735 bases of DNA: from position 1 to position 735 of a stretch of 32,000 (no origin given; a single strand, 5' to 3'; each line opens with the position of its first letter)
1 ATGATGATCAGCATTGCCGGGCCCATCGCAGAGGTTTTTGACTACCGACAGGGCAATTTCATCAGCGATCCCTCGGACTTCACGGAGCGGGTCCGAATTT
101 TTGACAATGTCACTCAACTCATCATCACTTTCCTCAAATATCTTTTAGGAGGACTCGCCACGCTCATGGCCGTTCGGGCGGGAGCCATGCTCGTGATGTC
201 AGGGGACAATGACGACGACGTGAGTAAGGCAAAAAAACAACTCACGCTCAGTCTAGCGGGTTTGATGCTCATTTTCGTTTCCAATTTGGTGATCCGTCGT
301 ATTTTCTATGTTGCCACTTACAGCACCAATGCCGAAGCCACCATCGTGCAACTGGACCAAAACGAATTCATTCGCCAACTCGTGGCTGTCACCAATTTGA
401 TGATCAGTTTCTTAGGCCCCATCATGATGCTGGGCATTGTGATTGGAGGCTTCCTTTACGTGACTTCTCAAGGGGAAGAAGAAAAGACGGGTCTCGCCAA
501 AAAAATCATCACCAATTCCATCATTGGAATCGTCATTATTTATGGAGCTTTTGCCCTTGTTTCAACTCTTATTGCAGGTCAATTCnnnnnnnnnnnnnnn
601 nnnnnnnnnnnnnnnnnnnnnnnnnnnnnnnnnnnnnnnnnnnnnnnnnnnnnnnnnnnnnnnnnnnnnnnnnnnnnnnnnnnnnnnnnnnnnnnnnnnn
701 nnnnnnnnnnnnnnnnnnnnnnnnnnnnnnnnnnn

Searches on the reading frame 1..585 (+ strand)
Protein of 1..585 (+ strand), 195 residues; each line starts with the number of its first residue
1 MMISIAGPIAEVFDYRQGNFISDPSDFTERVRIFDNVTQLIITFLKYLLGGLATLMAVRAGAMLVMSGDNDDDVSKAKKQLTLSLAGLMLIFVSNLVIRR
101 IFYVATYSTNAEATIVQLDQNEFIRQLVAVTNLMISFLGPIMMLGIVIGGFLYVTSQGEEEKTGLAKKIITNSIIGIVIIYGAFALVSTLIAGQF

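Call 3: search_protein_families(library=pfam, proteins=[window:1-585:+], max_evalue=0.01)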
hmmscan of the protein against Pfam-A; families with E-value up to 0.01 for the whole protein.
window:1-585:+ (195 aa): 4 families
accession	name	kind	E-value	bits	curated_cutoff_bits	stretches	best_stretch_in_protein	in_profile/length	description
PF18895.5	T4SS_pilin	-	1.1e-15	57.9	26.6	2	129-189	11-70/71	Type IV secretion system pilin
PF04956.18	TrbC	-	9e-05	23.1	27.9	0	127-190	41-98/98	TrbC/VIRB2 pilin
PF05987.18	DUF898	-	0.0043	16.6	28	0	12-123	151-264/336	Bacterial protein of unknown function (DUF898)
PF07331.16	TctB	-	0.007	17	29.1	0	81-185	32-129/137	Tripartite tricarboxylate transporter TctB family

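Call 9: search_protein_families(library=ncbifam, proteins=[window:1-585:+], max_evalue=0.01)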
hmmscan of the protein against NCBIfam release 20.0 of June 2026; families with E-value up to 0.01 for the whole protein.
window:1-585:+ (195 aa): 1 family
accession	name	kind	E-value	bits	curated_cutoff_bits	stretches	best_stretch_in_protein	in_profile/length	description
NF045849.1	ICE_MMCAP2_0565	equivalog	1.5e-08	34.2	40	1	130-191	16-77/80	Mbov_0395 family pilin-like conjugal transfer protein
